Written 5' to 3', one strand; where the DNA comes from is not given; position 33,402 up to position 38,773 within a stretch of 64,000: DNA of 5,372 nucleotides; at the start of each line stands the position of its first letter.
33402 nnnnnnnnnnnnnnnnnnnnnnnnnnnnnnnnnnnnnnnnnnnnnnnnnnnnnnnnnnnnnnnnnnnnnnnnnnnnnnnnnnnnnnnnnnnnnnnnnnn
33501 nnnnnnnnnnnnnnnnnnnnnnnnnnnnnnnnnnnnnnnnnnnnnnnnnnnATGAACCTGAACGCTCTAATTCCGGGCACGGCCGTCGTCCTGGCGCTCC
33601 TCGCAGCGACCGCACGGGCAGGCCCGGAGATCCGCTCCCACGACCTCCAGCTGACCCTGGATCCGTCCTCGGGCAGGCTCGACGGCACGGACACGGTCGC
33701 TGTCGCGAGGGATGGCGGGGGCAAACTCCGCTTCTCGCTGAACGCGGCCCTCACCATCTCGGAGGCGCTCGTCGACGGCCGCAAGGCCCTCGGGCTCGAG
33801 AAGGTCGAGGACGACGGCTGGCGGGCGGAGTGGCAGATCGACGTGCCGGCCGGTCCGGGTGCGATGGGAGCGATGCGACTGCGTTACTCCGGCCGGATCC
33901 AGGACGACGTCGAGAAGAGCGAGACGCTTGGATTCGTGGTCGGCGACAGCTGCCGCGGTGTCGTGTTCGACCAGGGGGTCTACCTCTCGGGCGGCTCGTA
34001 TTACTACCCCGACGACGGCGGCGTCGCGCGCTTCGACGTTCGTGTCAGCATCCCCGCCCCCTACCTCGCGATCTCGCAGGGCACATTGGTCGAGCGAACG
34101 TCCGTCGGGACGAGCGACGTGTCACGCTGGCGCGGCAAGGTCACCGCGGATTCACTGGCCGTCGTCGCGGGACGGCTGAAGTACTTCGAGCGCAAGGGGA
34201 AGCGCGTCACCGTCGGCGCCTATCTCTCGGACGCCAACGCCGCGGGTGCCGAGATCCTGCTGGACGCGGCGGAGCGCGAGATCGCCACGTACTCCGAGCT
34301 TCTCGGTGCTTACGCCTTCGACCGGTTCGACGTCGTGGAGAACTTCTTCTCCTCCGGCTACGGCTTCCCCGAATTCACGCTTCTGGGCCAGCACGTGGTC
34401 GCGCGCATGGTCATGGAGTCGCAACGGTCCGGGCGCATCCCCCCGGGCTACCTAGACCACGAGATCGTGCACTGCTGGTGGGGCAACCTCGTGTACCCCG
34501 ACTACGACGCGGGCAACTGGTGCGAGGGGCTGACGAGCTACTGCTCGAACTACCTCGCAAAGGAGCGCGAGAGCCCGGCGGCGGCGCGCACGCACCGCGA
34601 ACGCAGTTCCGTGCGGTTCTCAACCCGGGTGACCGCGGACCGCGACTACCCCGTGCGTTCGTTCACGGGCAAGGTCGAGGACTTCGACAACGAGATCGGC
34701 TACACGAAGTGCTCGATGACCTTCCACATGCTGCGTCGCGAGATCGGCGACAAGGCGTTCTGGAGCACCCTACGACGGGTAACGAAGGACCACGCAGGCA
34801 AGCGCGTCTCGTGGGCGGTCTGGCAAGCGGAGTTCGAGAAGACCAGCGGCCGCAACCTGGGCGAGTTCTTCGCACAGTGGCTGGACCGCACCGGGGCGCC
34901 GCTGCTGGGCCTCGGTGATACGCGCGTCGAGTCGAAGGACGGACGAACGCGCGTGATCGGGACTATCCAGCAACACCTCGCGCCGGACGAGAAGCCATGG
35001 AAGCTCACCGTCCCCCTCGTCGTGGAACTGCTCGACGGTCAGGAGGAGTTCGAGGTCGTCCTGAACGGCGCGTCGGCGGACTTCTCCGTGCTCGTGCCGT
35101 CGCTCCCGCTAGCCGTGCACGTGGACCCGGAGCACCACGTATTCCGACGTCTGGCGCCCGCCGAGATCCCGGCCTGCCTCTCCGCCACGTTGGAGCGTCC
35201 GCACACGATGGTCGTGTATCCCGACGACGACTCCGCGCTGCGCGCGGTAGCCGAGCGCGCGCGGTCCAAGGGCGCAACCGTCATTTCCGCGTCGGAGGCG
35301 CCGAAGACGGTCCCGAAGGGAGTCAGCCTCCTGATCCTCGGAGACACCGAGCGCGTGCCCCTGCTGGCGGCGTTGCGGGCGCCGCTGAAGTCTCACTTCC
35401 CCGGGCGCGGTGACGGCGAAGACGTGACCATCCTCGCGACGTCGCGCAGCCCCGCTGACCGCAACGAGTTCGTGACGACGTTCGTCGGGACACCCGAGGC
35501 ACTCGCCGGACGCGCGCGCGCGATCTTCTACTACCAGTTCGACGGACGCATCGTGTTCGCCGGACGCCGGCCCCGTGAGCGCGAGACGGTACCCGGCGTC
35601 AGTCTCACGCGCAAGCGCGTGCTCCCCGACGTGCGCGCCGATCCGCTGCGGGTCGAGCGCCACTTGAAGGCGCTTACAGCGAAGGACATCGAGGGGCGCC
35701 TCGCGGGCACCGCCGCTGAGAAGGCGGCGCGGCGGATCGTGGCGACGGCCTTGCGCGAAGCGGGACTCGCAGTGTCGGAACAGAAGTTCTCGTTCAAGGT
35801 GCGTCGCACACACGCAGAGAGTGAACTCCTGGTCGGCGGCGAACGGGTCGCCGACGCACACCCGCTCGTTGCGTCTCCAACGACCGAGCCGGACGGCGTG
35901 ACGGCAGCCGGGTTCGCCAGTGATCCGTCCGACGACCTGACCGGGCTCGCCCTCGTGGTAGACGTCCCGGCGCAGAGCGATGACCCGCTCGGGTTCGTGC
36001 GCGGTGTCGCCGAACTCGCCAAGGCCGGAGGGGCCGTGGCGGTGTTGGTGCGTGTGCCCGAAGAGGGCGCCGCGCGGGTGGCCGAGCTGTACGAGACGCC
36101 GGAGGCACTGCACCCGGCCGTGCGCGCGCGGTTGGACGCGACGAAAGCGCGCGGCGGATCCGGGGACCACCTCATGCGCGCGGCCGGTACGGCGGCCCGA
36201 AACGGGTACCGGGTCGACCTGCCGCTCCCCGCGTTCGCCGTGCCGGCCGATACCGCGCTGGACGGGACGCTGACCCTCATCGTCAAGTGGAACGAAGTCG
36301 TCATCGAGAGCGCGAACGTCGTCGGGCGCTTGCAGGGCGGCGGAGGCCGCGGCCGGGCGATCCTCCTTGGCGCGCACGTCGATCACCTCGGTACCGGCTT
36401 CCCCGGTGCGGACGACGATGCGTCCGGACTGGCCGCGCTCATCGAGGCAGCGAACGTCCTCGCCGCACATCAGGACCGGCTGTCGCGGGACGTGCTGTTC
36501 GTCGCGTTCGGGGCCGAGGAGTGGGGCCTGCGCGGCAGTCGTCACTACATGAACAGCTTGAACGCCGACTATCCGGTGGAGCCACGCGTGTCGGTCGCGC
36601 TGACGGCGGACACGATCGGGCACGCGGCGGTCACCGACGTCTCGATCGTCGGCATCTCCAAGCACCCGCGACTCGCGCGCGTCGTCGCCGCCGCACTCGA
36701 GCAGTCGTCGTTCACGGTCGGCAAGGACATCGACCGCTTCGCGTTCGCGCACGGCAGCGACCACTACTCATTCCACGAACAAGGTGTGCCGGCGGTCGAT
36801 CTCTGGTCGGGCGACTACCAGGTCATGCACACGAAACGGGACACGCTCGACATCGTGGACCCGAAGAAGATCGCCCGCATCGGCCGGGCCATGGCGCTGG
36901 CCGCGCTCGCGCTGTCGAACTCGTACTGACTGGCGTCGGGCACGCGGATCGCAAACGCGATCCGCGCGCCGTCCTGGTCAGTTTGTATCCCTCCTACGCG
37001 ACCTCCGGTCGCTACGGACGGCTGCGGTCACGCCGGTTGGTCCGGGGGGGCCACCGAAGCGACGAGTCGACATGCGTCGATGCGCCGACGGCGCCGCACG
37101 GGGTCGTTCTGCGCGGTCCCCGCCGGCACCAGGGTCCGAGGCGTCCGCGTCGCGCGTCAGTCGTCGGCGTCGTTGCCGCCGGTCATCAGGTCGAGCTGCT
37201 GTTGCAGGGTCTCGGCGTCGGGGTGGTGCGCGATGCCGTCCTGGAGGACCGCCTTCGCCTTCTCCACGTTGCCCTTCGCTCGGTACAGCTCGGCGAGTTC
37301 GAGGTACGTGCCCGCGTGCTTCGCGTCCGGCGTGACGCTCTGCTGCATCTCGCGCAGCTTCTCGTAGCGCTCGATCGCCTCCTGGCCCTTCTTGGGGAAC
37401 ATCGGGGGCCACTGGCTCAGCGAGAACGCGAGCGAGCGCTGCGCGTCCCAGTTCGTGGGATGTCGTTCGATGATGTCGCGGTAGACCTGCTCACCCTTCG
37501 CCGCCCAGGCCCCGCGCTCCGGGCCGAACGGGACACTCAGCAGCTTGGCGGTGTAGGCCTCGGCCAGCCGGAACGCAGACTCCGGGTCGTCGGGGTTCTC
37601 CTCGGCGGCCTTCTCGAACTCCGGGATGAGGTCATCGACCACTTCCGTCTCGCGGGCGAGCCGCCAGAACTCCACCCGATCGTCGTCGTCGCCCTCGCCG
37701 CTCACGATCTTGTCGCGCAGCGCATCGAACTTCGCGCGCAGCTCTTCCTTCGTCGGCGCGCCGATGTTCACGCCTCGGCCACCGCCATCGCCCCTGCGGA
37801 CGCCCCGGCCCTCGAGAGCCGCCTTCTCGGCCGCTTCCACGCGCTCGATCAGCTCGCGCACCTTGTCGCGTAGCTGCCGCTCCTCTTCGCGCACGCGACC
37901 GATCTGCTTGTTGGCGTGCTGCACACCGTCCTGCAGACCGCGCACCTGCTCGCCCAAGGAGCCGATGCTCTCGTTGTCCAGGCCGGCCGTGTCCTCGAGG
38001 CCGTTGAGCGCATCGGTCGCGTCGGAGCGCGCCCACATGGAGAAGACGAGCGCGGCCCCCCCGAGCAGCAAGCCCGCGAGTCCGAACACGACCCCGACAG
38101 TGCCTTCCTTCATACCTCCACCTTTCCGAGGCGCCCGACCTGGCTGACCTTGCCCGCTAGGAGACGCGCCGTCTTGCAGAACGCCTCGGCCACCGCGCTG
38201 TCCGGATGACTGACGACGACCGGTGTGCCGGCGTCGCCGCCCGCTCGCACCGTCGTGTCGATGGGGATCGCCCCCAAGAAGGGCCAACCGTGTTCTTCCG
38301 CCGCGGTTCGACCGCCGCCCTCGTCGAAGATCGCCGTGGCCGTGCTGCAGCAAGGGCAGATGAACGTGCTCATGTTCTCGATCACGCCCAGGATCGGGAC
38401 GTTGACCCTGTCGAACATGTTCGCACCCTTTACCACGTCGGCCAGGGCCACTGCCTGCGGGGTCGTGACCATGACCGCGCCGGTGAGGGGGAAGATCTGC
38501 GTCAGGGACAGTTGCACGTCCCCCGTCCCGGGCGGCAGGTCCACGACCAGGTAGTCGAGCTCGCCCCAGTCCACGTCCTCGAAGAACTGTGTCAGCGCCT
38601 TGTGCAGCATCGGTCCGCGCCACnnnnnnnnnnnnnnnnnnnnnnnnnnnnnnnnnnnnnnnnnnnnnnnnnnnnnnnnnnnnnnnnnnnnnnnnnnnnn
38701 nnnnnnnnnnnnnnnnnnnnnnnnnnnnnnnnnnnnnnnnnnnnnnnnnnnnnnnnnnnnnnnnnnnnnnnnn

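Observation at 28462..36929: Divergently transcribed pair of M1-type aminopeptidases flanked by a Ser/Thr kinase and TPR protein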

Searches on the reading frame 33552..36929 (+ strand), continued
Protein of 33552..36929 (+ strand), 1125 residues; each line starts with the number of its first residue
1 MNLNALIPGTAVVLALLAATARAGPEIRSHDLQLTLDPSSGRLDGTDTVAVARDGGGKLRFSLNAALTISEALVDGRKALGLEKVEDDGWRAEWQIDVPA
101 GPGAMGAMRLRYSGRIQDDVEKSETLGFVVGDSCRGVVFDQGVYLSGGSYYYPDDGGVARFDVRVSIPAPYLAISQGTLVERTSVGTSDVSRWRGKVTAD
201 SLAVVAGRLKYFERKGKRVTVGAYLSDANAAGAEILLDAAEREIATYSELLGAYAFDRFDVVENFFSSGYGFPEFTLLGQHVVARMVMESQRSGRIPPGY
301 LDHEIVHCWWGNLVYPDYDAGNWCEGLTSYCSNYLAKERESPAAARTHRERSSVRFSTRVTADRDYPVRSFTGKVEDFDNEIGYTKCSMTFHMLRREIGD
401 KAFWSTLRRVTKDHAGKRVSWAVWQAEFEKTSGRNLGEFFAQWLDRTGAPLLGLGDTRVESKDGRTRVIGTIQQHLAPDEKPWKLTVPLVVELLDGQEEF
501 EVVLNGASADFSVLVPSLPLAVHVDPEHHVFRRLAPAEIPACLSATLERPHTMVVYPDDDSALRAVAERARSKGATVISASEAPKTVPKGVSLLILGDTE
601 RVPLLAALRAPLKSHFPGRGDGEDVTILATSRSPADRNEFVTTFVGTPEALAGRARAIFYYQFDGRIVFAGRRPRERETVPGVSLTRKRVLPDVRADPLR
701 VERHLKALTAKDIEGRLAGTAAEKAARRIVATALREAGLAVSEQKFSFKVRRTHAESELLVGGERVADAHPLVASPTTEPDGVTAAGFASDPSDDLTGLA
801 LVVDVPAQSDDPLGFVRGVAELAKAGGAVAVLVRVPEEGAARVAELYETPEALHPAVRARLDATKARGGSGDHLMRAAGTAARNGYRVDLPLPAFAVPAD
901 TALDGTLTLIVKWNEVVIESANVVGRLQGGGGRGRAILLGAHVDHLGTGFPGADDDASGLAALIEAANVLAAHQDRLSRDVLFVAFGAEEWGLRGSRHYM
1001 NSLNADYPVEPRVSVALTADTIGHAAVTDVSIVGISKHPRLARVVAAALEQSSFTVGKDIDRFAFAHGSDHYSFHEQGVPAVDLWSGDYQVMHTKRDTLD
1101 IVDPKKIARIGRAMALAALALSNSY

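Call 65: fold_search(model_id=the predicted structure, library=pdb)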
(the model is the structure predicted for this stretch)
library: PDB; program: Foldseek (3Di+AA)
matches with E <= 10: 1540; with E <= 0.001: 405
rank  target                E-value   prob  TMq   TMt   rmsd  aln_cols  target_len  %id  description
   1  8sw0                  1.4e-28  1.00  0.38  0.49   5.4       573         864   16  Puromycin sensitive aminopeptidase (released 2023-07-26)
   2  6oiu_A                1.4e-26  1.00  0.36  0.45   5.2       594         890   16  X-ray crystal structure of the ectodomain of the Toxoplasma gondii ME49 Aminopeptidase N (TGME49_224350) (released 2020-09-30)
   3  4qpe                  2.7e-26  1.00  0.36  0.46   6.2       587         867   17  Crystal structure of Aminopeptidase N in complex with N-cyclohexyl-1,2-diaminoethylphosphonic acid (released 2014-09-24)
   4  4qhp                  3.7e-26  1.00  0.36  0.46   5.4       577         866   16  Crystal structure of Aminopeptidase N in complex with the phosphinic dipeptide analogue LL-(R,S)-hPheP[CH2]Phe(4-CH2NH2) (released 2014-09-24)
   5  7zyf_A                4.3e-26  1.00  0.36  0.47   5.9       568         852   14  Insulin regulated aminopeptidase (IRAP) in complex with a nanomolar alpha hydroxy beta amino acid based inhibitor. (released 2022-07-20)
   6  6oiu_D                5.6e-26  1.00  0.36  0.45   5.1       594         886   16  X-ray crystal structure of the ectodomain of the Toxoplasma gondii ME49 Aminopeptidase N (TGME49_224350) (released 2020-09-30)
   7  9gk6                  6.3e-26  1.00  0.36  0.47   5.6       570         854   14  ERAP1 in complex with 1-[2-(6-chloro-3-oxo-3,4-dihydro-2H-1,4-benzothiazin-4-yl)acetamido]cyclohexane-1-carboxylic acid (released 2025-01-22)
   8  4pw4                  8.6e-26  1.00  0.36  0.46   6.2       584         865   16  Crystal structure of Aminopeptidase N in complex with phosphonic acid analogue of homophenylalanine L-(R)-hPheP (released 2014-06-25)
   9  6t6r                  1.2e-25  1.00  0.36  0.46   6.0       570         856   14  Human endoplasmic reticulum aminopeptidase 1 (ERAP1) in complex with (4aR,5S,6R,8S,8aR)-5-(2-(Furan-3-yl)ethyl)-8-hydrox (released 2020-03-18)
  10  5mj6_A                2.0e-25  1.00  0.36  0.45   5.9       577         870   14  Ligand-induced conformational change of Insulin-regulated aminopeptidase: insights on catalytic mechanism and active s (released 2017-04-05)
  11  7z28_A                2.2e-25  1.00  0.36  0.46   5.7       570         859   15  High-resolution crystal structure of ERAP1 with bound bestatin analogue inhibitor (released 2022-07-27)
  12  8cgp_B                2.3e-25  1.00  0.36  0.46   5.8       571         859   13  Insulin regulated aminopeptidase (IRAP) in complex with an allosteric aryl sulfonamide inhibitor (released 2024-01-31)
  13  2gtq                  2.3e-25  1.00  0.36  0.46   6.2       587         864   16  Crystal structure of aminopeptidase N from human pathogen Neisseria meningitidis (released 2006-05-30)
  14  2yd0_A                2.5e-25  1.00  0.36  0.47   5.8       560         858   15  Crystal structure of the soluble domain of human endoplasmic reticulum aminopeptidase 1 ERAP1 (released 2011-04-13)
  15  5mj6_B                2.5e-25  1.00  0.36  0.45   6.0       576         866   13  Ligand-induced conformational change of Insulin-regulated aminopeptidase: insights on catalytic mechanism and active s (released 2017-04-05)
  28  2ek8                  7.8e-25  1.00  0.25  0.57   7.2       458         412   22  Aminopeptidase from Aneurinibacillus sp. strain AM-1 (released 2008-03-25)
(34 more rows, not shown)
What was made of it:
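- Closest known: Bacterial M28 leucyl aminopeptidases. Same: They match the 2ek8 fold (call 65).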

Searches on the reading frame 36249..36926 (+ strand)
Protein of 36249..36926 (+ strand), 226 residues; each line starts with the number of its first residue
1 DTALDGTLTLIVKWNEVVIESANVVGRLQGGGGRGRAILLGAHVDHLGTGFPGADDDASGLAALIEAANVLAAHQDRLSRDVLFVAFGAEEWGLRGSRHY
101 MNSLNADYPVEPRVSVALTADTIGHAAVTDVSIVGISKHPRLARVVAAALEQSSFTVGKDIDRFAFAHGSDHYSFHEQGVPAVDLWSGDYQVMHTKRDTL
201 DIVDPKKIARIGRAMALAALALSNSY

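Call 81: search_solved_structures(query=window:36249-36926:+, max_evalue=1e-10, show_alignments=5)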
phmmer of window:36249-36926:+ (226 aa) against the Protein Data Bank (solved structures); distinct sequences matched with E-value up to 1e-10: 11.
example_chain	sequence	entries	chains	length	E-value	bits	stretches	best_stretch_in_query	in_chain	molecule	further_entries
2ek8_A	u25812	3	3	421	1e-15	61.3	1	36-214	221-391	Aminopeptidase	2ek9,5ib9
5gne_A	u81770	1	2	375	1.8e-15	60.5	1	30-209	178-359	Leucine aminopeptidase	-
3b35_A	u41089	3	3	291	2.7e-15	59.9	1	39-215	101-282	Bacterial leucyl aminopeptidase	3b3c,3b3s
1amp_A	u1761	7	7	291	3.8e-15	59.4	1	39-215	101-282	AMINOPEPTIDASE | PROTEIN (AMINOPEPTIDASE) | BACTERIAL LEUCYL AMINOPEPTIDASE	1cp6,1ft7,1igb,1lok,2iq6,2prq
1rtq_A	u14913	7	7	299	3.9e-15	59.4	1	39-216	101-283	Bacterial leucyl aminopeptidase | Aminopeptidase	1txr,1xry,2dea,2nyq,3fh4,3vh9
3b3v_A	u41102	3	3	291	6.3e-15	58.7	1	39-215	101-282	Bacterial leucyl aminopeptidase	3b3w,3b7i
6esl_A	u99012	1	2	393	1.4e-14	57.6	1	34-220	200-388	Bacterial leucyl aminopeptidase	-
6ica_A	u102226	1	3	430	1.5e-14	57.5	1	34-220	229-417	Aminopeptidase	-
3b3t_A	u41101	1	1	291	1.9e-14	57.2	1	39-215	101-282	Bacterial leucyl aminopeptidase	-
2anp_A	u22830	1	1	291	1.9e-14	57.1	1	39-215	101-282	leucyl aminopeptidase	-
6hc6_A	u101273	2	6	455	1.5e-12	50.9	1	38-216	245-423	Aminopeptidase YwaD | Aminopeptidase Y (Arg Lys Leu preference)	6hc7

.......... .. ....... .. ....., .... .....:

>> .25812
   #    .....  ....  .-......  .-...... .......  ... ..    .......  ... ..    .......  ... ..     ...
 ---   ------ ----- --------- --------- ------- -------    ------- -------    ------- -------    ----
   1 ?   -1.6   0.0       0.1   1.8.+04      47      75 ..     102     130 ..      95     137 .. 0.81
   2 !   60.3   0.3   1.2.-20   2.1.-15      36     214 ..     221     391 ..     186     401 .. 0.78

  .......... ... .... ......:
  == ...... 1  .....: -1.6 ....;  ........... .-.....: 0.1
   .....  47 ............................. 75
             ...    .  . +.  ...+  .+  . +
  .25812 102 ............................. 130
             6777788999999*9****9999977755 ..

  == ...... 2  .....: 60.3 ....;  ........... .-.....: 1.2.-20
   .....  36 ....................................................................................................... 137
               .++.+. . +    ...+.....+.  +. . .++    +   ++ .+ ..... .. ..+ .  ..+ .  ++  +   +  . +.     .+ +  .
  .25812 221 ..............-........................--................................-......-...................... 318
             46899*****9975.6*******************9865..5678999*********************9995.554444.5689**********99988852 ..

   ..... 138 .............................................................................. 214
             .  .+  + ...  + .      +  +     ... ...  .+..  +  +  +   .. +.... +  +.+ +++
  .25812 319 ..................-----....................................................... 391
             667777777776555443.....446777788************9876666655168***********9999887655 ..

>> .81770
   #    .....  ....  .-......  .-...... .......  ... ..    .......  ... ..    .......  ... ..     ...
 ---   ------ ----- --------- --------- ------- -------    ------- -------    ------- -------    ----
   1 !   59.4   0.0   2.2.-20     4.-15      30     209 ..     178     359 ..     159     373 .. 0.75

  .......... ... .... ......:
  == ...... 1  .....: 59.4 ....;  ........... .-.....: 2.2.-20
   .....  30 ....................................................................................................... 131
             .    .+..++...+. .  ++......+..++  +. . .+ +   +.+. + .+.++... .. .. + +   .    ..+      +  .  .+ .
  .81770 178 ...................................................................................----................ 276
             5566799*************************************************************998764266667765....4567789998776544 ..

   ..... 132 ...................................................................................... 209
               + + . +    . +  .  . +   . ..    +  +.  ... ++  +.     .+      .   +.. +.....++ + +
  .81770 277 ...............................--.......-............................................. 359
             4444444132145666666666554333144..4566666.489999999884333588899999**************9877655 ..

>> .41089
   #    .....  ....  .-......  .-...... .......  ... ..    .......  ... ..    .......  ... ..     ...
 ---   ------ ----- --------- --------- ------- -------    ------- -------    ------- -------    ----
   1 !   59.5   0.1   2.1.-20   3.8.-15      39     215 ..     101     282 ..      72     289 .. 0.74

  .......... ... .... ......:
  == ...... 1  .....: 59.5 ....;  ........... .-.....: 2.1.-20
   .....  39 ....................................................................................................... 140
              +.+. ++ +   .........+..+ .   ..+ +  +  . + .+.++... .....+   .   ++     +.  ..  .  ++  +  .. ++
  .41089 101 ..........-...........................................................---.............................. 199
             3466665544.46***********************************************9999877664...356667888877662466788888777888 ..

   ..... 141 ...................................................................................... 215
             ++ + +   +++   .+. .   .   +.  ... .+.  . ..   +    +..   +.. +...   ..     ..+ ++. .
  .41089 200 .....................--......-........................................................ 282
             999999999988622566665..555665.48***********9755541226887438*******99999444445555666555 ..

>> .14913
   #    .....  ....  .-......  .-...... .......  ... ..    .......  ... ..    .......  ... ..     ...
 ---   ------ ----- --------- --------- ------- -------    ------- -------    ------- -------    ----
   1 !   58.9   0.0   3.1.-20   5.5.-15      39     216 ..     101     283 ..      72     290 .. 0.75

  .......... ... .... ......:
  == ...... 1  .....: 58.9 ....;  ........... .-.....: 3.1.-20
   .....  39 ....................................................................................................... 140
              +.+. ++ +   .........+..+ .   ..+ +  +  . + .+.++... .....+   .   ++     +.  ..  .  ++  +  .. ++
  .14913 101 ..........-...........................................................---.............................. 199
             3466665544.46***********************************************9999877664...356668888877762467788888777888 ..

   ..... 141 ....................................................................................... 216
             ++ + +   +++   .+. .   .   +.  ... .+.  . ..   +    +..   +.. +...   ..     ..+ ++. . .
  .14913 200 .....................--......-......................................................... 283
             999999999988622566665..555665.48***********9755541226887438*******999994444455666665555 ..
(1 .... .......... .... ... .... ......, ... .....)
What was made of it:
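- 33552..36929 (+): Secreted two-headed peptidase. It comprises M1-like domains I-III (HEIVH-X17-E, no GXMEN, no helical lid), an alpha/beta linker domain and a C-terminal M28 aminopeptidase with an extra inserted domain. The M28 ligands align with those of 1AMP and 2EK8 (call 81).
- On MEROPS M28 / Pfam PF04389 (C-terminal half of the fusion): The motifs AHVDH, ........, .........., TADTIG and GSDH align to 1AMP and 2EK8 (call 81).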

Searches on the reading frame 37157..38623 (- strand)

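Call 31: search_protein_families(library=pfam, proteins=[window:37157-38623:-], max_evalue=0.001)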
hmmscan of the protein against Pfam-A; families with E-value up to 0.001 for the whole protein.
window:37157-38623:- (488 aa): 7 families
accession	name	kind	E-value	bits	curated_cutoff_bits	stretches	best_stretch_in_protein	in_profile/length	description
PF14559.12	TPR_19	-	2.7e-11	44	25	1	413-471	7-62/68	Tetratricopeptide repeat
PF13431.12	TPR_17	-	2.4e-09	37.2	24.4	0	336-358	2-24/34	Tetratricopeptide repeat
PF13428.12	TPR_14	-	6.7e-07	29.8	23.5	1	439-476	3-40/44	Tetratricopeptide repeat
PF13432.12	TPR_16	-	0.0001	23.1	32.7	0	414-463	14-57/65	Tetratricopeptide repeat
PF13424.12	TPR_12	-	0.00013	22.5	30.1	1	413-465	19-73/77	Tetratricopeptide repeat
PF13174.12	TPR_6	-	0.00039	21.3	26.3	0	440-469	3-32/33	Tetratricopeptide repeat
PF14561.12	TPR_20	-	0.00098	19.8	25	0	334-359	9-34/90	Tetratricopeptide repeat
